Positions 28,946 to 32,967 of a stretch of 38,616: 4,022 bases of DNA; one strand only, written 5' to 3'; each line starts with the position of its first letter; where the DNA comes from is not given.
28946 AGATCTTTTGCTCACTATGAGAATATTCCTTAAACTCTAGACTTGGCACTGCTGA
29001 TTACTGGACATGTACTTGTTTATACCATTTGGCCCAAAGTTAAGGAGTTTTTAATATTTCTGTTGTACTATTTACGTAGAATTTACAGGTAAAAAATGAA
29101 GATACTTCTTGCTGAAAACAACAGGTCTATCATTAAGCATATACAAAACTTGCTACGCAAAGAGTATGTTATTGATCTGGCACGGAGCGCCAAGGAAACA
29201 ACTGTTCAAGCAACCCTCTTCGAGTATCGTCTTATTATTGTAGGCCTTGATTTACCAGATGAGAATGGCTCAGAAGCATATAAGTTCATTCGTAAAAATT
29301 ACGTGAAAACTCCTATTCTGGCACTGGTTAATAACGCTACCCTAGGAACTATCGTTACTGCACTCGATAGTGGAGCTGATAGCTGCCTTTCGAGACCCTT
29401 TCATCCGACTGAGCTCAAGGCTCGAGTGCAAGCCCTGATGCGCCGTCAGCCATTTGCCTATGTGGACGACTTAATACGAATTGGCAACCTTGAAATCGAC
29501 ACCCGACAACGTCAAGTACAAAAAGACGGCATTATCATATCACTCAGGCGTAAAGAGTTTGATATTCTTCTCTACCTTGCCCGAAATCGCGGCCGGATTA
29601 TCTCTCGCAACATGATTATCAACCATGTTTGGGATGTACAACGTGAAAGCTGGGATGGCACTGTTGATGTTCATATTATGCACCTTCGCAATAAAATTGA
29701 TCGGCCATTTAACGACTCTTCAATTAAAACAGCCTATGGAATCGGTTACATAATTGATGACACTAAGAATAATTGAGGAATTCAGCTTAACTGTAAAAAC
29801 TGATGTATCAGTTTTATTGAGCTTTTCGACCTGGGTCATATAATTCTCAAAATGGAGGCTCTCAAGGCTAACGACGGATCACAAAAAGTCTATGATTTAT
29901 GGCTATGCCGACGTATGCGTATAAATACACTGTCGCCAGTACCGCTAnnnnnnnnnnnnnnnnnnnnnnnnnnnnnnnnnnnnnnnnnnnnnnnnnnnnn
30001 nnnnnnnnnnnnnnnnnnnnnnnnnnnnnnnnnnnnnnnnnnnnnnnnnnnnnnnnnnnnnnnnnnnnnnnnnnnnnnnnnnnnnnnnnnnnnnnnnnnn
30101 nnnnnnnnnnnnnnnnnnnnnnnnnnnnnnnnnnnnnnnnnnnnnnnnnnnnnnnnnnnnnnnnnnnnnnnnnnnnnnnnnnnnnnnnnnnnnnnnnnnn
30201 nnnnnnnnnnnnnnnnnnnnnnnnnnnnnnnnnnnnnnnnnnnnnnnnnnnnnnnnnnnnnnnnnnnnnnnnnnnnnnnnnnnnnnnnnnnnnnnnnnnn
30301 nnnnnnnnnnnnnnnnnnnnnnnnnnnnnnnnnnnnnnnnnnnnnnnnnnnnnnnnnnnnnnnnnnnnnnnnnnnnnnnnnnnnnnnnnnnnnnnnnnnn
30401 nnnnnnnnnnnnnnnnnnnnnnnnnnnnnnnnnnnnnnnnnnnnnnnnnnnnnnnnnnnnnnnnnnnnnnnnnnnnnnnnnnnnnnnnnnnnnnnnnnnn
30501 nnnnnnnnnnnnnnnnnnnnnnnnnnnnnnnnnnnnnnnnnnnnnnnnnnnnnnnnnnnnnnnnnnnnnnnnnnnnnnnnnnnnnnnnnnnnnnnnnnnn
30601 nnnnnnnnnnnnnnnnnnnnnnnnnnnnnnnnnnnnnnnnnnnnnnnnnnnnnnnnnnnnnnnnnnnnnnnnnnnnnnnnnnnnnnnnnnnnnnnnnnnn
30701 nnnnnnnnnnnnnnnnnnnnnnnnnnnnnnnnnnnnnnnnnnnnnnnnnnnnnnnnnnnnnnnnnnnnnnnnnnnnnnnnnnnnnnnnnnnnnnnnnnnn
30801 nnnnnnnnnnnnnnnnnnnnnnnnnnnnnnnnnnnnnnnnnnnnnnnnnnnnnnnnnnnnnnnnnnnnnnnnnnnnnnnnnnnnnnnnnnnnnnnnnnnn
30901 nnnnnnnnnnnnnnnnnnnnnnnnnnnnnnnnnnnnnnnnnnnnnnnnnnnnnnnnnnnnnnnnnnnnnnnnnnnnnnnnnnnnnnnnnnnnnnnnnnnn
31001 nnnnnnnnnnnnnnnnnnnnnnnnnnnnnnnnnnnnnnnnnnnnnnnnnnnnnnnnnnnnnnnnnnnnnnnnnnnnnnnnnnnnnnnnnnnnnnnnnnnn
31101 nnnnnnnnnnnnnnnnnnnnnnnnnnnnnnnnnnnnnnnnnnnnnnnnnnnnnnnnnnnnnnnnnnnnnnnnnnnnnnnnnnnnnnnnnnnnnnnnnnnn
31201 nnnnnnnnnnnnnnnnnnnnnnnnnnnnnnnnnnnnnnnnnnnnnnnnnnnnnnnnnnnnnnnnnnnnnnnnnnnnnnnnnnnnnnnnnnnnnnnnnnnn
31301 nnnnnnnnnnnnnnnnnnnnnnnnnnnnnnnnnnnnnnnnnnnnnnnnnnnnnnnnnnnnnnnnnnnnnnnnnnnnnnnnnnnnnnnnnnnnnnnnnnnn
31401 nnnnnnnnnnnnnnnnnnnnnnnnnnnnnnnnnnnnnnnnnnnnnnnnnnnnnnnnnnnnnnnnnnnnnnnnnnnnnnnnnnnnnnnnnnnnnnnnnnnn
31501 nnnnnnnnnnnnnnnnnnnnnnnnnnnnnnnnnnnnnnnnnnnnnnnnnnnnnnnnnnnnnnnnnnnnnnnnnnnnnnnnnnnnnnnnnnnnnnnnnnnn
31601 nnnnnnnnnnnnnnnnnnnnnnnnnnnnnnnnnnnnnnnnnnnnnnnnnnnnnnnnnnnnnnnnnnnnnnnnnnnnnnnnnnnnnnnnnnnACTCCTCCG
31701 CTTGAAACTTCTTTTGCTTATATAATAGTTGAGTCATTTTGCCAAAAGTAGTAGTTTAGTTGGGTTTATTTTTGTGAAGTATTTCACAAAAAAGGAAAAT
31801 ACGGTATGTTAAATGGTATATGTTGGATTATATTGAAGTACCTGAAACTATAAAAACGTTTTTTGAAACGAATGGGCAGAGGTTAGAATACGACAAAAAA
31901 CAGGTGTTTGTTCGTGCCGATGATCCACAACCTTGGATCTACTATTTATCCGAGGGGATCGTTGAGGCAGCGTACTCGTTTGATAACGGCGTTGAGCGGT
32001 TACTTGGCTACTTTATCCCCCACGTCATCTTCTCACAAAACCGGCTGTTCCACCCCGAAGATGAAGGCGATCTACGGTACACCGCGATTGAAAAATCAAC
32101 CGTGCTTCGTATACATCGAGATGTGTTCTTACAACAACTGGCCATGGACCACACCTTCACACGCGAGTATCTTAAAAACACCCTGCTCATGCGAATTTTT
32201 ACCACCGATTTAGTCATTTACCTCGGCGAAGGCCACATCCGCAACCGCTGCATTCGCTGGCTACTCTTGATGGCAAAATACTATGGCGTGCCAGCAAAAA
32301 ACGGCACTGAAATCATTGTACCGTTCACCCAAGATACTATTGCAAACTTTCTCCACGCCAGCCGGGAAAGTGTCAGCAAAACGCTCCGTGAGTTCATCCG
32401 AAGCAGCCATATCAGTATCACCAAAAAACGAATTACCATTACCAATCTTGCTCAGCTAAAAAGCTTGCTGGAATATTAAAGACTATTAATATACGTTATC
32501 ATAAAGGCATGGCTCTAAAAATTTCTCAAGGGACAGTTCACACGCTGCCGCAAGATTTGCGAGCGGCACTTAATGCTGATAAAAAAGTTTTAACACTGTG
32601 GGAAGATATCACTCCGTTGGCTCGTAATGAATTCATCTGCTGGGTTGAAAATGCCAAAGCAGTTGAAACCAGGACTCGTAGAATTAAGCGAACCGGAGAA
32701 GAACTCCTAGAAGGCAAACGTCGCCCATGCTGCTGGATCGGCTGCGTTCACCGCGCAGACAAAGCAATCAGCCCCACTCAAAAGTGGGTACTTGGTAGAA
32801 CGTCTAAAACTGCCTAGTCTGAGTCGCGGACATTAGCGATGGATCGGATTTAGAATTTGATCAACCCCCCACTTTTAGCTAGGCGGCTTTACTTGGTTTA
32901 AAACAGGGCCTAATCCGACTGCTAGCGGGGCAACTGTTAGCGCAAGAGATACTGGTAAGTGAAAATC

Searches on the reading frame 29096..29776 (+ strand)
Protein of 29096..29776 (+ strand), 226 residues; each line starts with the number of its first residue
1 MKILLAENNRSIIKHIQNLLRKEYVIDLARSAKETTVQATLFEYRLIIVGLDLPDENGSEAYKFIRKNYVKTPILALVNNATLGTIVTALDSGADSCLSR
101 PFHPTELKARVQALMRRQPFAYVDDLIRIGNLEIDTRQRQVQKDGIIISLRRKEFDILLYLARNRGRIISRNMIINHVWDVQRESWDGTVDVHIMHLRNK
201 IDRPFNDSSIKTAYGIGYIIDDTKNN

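Call 6: search_protein_families(library=pfam, proteins=[window:29096-29776:+])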
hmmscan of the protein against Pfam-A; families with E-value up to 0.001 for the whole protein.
window:29096-29776:+ (226 aa): 2 families
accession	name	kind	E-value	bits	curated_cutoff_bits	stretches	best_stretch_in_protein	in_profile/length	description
PF00486.34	Trans_reg_C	-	5.6e-22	78.1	26.2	1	148-219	4-76/77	Transcriptional regulatory protein, C terminal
PF00072.30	Response_reg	-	2.2e-15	57.2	30.2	1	3-112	1-111/111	Response regulator receiver domain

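Call 7: search_protein_families(library=ncbifam, proteins=[window:29096-29776:+])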
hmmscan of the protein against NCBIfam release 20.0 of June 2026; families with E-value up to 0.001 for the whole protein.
window:29096-29776:+ (226 aa): 56 families (the best 25 are shown)
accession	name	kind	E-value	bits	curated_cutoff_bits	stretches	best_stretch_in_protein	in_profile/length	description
TIGR01387.1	cztR_silR_copR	subfamily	1.6e-41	142.3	279.2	1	3-219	1-217/218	heavy metal response regulator transcription factor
NF041734.1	resp_reg_RppA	equivalog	7.1e-39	133.5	250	1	1-220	1-227/229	two-component system response regulator RppA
NF008567.0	PRK11517.1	equivalog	1.5e-38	132.4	353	1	1-222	1-220/223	response regulator transcription factor HprR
NF045991.1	RespRegCtrARhodob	equivalog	2e-38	132.4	350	1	1-222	1-223/224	response regulator transcription factor CtrA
NF007928.2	PRK10643.1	equivalog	2.7e-38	131.8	330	1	1-219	1-215/216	two-component system response regulator PmrA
NF007346.1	PRK09836.1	equivalog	1.4e-36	126.4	420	1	1-221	1-222/227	copper/silver response regulator transcription factor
NF053854.1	RespRegPhoBBctds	equivalog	1.8e-35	122.4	270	1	3-220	1-224/225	two-component system response regulator PhoB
NF040689.1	MtrAB_MtrA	equivalog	1.3e-34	119.5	300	1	3-218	1-216/219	MtrAB system response regulator MtrA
NF045944.1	ResRegRpaBCyano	equivalog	1.8e-33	115.9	330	1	23-220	21-227/229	response regulator transcription factor RpaB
NF008296.0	PRK11083.1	equivalog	2.1e-32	112.3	273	1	2-220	5-225/228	two-component system response regulator CreB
TIGR02154.1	PhoB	equivalog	2.9e-32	111.8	296.2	1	2-220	4-225/226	phosphate regulon transcriptional regulator PhoB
NF008078.0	PRK10816.1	equivalog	3.1e-30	105.4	336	1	1-221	1-221/223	two-component system response regulator PhoP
NF045914.1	RespRegNblR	equivalog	1.5e-28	99.9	300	1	2-221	8-226/228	response regulator transcription factor NblR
NF000402.1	vanR-B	exception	1.6e-28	99.6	480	1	2-222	4-218/219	vancomycin resistance response regulator transcription factor VanR-B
NF033117.2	vanR_ACDEGLN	exception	2.6e-28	99.1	350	1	3-221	1-226/226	VanR-ABDEGLN family response regulator transcription factor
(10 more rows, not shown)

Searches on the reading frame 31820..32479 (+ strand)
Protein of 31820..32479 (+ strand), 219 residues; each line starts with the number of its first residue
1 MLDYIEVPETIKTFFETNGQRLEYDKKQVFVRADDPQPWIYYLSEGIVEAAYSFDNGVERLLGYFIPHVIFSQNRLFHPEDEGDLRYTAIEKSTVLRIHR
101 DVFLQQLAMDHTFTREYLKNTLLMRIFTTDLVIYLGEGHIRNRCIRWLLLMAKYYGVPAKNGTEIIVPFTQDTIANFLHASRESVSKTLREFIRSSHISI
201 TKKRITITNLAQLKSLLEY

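Call 47: search_protein_families(library=pfam, proteins=[window:31820-32479:+], max_evalue=0.00001)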
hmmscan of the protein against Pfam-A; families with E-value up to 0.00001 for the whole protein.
window:31820-32479:+ (219 aa): 2 families
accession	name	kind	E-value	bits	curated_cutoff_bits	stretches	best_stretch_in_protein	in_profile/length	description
PF13545.12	HTH_Crp_2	-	6.6e-15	55.3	27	1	143-215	2-69/70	Crp-like helix-turn-helix domain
PF00027.35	cNMP_binding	-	2e-07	31.3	27.5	1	22-108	2-87/89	Cyclic nucleotide-binding domain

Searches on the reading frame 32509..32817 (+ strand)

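Call 47: search_protein_families(library=pfam, proteins=[window:32509-32817:+], max_evalue=0.00001)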
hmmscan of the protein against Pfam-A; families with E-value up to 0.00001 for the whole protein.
window:32509-32817:+ (102 aa): 1 family
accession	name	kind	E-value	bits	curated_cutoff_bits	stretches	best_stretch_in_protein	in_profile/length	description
PF13376.11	OmdA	-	9.2e-18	64.4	25.6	1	12-69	3-60/60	Bacteriocin-protection, YdeI or OmpD-Associated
